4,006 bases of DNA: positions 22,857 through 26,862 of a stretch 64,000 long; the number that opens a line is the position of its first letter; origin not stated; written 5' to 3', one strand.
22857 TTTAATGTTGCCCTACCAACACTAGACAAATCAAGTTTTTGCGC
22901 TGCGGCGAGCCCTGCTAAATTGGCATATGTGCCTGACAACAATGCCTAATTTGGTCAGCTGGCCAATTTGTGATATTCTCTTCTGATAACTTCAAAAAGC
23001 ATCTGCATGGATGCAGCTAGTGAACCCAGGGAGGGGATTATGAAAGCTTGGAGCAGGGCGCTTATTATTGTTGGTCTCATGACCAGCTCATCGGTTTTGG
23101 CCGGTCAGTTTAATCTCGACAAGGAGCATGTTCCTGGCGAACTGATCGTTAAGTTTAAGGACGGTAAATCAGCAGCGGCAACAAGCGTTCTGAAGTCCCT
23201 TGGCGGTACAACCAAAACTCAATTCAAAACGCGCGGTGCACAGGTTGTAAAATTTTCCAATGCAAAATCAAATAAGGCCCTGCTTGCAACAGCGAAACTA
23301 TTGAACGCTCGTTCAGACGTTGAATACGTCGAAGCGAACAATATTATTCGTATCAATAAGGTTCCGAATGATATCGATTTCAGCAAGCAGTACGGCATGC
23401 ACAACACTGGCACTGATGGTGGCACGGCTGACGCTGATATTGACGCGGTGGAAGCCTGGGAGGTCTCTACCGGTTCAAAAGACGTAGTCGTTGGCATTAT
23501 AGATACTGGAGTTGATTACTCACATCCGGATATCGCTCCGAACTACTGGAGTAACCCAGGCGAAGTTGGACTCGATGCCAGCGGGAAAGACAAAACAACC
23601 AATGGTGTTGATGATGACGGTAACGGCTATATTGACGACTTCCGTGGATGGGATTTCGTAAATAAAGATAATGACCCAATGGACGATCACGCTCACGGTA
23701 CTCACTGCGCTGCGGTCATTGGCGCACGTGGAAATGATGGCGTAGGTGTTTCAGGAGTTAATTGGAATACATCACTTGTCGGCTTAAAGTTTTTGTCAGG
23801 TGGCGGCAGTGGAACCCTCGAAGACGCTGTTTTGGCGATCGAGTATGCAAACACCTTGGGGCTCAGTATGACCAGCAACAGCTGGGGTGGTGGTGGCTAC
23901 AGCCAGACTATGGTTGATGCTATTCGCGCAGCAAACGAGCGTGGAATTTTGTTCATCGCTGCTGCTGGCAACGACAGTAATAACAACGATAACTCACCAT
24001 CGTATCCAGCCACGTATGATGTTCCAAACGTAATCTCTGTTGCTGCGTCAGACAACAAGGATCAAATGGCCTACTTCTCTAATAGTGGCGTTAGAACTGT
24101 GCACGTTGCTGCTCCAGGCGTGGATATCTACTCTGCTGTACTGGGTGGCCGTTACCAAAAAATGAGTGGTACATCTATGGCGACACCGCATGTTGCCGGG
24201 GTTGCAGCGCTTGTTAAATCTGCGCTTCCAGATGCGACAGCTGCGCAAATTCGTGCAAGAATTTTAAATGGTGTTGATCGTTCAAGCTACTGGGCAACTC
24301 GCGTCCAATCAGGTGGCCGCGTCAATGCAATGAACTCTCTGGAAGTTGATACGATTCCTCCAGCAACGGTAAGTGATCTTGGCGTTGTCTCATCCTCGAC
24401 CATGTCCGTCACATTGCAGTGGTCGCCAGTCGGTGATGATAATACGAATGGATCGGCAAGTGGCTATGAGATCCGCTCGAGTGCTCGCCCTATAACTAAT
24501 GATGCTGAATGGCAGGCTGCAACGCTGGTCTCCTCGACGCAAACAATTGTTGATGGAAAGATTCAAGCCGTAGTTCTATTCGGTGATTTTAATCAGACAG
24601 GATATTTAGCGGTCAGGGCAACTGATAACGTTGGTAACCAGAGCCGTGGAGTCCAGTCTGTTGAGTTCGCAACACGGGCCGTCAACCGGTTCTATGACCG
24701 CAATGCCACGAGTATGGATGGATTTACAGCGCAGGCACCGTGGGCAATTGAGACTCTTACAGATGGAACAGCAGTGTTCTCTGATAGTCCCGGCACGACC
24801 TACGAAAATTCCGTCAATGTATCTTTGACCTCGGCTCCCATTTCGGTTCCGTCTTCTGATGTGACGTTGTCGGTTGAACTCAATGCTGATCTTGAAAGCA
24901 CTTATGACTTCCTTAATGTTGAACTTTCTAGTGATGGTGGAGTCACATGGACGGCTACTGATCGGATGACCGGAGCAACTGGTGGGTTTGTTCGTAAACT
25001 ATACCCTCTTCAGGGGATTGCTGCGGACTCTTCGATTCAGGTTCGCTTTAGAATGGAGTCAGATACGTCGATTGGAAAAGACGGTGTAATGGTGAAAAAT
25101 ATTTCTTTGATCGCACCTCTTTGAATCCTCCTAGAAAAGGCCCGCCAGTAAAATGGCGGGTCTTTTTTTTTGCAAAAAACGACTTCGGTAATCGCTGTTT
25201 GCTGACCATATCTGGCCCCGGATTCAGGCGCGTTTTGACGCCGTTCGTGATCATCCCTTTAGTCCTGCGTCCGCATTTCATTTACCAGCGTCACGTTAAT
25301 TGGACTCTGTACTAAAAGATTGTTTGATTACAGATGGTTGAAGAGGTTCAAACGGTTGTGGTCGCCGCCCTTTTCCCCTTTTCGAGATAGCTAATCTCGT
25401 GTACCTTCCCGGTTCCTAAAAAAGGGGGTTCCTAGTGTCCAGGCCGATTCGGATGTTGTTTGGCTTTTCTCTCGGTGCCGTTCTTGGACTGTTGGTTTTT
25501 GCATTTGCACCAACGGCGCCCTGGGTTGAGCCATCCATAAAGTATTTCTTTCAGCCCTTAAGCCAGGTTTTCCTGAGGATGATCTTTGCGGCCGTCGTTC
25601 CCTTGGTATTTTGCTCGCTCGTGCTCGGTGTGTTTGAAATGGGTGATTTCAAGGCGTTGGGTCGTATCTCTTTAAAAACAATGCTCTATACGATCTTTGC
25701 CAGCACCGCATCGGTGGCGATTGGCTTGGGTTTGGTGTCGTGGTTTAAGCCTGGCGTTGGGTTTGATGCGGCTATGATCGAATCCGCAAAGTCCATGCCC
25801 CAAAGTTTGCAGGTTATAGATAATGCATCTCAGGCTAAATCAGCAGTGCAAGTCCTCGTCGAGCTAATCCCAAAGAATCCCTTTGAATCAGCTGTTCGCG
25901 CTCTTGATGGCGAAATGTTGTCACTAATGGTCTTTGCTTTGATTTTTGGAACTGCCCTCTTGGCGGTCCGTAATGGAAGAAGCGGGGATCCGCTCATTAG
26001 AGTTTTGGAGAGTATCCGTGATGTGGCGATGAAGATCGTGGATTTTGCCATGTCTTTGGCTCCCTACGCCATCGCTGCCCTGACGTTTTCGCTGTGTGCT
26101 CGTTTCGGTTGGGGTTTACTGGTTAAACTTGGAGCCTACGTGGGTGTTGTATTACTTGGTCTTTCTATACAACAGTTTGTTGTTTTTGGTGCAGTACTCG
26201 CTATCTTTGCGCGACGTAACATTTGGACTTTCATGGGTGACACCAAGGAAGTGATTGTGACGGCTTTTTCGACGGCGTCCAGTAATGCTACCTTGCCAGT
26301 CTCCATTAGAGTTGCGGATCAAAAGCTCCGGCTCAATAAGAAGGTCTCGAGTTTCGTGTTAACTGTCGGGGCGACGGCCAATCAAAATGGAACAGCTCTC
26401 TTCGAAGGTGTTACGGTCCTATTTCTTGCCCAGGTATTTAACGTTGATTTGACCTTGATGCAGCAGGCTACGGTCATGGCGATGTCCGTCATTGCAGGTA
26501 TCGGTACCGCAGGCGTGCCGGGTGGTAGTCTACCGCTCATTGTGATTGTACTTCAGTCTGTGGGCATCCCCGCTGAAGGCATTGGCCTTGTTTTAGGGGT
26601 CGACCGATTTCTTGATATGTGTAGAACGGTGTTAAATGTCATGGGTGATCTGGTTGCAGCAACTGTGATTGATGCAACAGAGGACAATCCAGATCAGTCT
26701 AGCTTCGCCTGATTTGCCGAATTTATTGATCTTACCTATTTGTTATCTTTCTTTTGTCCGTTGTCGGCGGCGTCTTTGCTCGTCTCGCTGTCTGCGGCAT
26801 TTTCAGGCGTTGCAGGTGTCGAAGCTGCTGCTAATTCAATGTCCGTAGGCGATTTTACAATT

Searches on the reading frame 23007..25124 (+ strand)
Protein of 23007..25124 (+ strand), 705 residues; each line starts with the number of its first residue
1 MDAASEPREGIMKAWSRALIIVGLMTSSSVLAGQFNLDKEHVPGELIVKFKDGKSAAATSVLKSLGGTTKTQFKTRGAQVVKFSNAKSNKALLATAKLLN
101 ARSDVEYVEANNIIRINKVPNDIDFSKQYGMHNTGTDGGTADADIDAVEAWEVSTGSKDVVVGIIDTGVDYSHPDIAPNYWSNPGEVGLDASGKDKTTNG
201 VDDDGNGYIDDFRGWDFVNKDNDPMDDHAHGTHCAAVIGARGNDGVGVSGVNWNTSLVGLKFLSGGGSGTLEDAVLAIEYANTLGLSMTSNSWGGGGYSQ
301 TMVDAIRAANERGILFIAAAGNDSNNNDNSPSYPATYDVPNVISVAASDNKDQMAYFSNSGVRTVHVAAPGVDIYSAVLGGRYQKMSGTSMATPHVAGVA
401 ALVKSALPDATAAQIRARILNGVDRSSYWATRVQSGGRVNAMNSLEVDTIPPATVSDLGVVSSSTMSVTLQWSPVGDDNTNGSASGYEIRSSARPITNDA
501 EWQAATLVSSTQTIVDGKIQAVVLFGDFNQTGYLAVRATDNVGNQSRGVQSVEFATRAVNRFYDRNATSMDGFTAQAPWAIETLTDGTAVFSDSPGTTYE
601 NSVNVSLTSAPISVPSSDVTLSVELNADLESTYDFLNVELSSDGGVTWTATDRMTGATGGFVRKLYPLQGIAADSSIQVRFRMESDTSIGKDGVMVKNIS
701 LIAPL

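Call 58: search_protein_families(library=pfam, proteins=[window:23007-25124:+], max_evalue=0.00001)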
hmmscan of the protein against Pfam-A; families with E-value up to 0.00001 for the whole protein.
window:23007-25124:+ (705 aa): 2 families
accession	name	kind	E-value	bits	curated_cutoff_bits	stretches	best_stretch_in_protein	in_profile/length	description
PF00082.27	Peptidase_S8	-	1.8e-60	205.1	21.8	1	158-423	2-273/288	Subtilase family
PF22148.1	Fervidolysin_NPro-like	-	8.7e-14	52.1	21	1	39-111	13-81/81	Fervidolysin N-terminal prodomain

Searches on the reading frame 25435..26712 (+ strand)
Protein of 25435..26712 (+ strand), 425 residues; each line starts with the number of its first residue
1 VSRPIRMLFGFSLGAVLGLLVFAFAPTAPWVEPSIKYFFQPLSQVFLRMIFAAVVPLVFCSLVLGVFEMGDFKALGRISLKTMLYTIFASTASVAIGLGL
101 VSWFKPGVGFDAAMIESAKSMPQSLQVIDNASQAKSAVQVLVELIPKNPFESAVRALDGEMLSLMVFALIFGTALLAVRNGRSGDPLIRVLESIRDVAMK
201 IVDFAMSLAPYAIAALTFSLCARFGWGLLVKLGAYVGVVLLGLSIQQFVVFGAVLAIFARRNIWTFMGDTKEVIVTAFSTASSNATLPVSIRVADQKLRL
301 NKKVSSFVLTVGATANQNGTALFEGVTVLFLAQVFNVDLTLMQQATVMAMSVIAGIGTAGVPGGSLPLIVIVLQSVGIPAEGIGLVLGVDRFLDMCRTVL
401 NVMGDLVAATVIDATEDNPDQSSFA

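Call 58: search_protein_families(library=pfam, proteins=[window:25435-26712:+], max_evalue=0.00001)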
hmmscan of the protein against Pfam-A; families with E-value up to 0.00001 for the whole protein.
window:25435-26712:+ (425 aa): 1 family
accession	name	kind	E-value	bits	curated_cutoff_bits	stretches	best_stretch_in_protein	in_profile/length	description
PF00375.23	SDF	-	4.9e-109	365.3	27.9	1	6-414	4-386/387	Sodium:dicarboxylate symporter family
